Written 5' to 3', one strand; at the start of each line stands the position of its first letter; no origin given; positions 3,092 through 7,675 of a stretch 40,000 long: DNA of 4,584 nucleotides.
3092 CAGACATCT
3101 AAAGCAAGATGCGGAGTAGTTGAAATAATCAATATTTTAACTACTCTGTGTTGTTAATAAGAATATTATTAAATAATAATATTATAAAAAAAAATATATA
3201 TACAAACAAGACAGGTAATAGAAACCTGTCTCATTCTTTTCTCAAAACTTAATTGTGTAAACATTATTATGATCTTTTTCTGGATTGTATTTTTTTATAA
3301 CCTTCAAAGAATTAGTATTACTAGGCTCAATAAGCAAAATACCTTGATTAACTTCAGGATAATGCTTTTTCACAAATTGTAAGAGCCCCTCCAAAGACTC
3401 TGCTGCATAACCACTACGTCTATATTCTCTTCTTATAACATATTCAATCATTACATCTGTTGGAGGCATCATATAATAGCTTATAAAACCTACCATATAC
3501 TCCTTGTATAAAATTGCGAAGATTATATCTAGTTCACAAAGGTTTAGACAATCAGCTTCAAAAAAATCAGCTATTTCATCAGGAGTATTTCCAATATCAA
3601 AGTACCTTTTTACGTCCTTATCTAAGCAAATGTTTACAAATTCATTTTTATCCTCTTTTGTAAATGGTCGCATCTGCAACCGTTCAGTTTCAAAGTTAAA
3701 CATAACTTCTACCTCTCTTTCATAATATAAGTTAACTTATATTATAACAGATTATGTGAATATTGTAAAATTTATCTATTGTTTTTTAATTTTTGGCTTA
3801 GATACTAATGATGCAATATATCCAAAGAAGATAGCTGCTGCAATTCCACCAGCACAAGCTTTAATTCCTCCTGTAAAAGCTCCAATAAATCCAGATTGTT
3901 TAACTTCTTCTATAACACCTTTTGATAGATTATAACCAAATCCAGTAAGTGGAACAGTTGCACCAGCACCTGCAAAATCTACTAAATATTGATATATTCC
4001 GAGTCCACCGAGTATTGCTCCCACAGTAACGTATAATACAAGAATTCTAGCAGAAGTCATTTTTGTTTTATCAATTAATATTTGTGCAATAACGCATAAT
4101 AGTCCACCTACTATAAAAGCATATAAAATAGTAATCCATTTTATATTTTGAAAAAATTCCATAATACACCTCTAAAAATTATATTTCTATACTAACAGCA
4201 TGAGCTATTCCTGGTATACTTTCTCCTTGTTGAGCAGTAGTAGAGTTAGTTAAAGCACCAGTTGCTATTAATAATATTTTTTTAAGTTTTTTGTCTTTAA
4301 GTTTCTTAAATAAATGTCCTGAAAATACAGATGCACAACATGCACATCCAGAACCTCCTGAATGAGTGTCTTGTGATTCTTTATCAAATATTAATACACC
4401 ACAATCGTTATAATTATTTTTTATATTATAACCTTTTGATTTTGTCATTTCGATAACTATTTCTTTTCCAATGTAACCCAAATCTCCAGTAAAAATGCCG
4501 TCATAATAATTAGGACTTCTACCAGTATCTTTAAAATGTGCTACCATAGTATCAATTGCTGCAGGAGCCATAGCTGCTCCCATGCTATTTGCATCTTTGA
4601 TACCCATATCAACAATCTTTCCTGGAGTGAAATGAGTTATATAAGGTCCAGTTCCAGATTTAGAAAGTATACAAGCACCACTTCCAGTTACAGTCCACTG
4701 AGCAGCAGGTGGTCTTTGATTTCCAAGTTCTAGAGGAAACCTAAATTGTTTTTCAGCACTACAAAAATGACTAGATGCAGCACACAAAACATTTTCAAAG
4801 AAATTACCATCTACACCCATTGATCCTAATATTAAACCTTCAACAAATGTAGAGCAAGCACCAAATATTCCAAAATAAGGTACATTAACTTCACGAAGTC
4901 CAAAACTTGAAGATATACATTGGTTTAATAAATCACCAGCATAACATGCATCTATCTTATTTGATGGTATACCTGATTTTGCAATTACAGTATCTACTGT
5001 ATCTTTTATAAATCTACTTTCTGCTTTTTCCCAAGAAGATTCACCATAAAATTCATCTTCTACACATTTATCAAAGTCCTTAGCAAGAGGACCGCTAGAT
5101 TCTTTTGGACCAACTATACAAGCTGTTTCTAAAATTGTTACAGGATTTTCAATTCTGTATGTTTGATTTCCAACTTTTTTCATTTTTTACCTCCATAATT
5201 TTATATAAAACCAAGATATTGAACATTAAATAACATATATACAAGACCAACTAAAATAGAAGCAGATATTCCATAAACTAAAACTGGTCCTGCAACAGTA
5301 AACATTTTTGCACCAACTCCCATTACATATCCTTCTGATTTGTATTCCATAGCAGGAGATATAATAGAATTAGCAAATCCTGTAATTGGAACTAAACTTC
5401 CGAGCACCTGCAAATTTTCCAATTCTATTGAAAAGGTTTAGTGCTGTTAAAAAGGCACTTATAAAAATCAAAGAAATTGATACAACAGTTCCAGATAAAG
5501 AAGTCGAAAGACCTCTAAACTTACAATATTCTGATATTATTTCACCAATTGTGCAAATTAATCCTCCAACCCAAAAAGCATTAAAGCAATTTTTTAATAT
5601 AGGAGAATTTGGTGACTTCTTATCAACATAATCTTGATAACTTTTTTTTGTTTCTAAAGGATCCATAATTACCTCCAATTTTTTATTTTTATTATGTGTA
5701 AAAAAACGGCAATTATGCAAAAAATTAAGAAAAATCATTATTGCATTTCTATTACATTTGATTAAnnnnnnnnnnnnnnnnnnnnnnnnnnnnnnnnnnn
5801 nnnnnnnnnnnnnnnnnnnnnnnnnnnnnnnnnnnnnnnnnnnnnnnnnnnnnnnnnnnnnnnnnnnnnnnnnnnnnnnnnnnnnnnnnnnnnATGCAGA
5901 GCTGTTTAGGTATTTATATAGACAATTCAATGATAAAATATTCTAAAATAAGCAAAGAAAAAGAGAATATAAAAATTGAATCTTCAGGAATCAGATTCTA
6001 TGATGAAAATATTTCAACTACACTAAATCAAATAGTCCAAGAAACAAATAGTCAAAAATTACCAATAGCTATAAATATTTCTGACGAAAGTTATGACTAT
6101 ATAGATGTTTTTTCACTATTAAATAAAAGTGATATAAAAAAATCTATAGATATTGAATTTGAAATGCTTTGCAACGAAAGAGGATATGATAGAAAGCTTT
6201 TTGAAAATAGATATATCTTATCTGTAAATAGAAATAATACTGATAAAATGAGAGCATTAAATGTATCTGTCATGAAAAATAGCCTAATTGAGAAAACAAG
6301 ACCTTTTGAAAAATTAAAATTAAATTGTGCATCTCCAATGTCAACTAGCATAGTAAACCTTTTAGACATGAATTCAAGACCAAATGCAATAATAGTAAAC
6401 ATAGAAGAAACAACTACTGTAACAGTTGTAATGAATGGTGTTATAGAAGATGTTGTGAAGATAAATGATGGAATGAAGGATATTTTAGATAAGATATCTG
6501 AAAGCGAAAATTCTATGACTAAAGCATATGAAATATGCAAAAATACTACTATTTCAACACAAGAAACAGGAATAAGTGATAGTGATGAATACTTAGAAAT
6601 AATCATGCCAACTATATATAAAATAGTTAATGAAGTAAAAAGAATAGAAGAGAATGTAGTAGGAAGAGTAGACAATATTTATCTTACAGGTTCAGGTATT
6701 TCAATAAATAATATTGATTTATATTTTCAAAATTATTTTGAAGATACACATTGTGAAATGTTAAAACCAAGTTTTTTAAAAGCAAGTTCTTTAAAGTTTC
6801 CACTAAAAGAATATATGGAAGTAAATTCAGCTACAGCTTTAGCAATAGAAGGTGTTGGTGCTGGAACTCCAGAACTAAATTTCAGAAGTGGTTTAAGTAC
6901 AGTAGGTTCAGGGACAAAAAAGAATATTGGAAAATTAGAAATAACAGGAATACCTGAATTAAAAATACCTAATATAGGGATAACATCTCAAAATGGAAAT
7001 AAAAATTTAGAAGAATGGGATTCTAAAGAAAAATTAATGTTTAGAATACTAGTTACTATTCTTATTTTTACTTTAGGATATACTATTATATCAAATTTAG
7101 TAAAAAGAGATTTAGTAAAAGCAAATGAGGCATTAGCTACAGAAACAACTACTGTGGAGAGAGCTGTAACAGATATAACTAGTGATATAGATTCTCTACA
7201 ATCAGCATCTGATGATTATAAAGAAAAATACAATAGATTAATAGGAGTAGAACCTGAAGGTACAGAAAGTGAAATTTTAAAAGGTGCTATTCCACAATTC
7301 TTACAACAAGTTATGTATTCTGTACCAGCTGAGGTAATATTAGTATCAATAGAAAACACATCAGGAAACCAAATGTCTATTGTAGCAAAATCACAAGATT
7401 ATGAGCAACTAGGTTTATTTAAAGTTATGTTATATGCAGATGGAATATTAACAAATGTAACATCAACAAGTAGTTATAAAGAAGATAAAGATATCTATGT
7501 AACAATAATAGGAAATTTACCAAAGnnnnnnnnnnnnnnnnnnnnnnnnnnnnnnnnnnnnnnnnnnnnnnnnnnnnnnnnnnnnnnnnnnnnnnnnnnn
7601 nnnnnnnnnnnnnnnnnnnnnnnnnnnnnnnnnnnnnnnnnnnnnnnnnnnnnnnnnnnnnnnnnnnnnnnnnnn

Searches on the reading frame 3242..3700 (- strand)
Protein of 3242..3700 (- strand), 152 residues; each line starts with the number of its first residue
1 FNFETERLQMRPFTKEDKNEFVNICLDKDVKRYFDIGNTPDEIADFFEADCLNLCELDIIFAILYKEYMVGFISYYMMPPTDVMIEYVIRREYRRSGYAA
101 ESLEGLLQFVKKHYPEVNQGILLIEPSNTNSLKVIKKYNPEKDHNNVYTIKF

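Call 55: search_protein_families(library=pfam, proteins=[window:3242-3700:-], max_evalue=0.001)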
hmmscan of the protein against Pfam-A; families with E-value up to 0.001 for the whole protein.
window:3242-3700:- (152 aa): 2 families
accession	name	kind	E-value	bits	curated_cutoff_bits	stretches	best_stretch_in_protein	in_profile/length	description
PF13302.13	Acetyltransf_3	-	3.7e-18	67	25.4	1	7-137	1-134/138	Acetyltransferase (GNAT) domain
PF00583.31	Acetyltransf_1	-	7.2e-07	29.9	20.7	1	56-136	32-112/116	Acetyltransferase (GNAT) family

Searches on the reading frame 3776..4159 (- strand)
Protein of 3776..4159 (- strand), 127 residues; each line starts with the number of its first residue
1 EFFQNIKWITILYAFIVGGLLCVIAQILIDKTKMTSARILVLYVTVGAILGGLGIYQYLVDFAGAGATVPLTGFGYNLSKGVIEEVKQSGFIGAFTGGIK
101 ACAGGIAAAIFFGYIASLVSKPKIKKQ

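Call 55: search_protein_families(library=pfam, proteins=[window:3776-4159:-], max_evalue=0.001)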
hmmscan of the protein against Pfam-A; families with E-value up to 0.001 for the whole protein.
window:3776-4159:- (127 aa): 1 family
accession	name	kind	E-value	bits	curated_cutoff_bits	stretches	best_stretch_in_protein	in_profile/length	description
PF03862.18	SpoVAC_SpoVAEB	-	4.2e-36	124.2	25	1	11-119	2-117/117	SpoVAC/SpoVAEB sporulation membrane protein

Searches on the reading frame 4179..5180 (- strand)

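Call 55: search_protein_families(library=pfam, proteins=[window:4179-5180:-], max_evalue=0.001)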
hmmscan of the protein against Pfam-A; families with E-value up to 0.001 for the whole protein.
window:4179-5180:- (333 aa): 1 family
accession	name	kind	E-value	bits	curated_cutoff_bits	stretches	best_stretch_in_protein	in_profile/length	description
PF07451.17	SpoVAD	-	6.5e-150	498.8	22.1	1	4-332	1-329/329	Stage V sporulation protein AD (SpoVAD)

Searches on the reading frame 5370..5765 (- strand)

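Call 55: search_protein_families(library=pfam, proteins=[window:5370-5765:-], max_evalue=0.001)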
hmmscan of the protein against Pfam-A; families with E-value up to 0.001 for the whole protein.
window:5370-5765:- (131 aa): 1 family
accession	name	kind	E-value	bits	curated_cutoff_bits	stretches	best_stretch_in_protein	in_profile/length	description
PF03862.18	SpoVAC_SpoVAEB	-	3.2e-16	60.1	25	1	59-121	1-63/117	SpoVAC/SpoVAEB sporulation membrane protein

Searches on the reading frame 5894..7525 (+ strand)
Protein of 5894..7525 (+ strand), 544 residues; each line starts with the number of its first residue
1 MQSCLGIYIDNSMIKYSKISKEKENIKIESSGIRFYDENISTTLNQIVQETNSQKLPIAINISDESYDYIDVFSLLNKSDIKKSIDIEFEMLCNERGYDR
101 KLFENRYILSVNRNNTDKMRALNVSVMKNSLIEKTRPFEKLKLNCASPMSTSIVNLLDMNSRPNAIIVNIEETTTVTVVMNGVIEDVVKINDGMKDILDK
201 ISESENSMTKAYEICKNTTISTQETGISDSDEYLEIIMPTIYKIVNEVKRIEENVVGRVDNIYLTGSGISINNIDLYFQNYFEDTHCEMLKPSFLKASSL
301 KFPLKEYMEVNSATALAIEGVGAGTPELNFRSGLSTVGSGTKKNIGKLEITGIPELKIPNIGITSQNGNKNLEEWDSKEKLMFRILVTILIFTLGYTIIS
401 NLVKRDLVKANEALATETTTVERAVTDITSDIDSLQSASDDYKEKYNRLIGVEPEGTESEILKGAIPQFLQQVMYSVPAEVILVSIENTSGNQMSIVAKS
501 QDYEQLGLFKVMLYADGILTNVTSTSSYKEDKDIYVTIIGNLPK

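Call 7: search_protein_families(library=pfam, proteins=[window:5894-7525:+], max_evalue=0.01)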
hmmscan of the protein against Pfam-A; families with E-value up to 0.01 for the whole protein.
window:5894-7525:+ (544 aa): 1 family
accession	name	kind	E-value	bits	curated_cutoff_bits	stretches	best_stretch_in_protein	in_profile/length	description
PF06419.17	COG6_N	-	0.0041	17.7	27.4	0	402-447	19-64/114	Conserved oligomeric complex COG6, N-terminal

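Call 52: search_protein_families(library=ncbifam, proteins=[window:5894-7525:+], max_evalue=0.01)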
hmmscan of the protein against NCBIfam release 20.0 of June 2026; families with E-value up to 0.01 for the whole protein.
window:5894-7525:+ (544 aa): 0 families
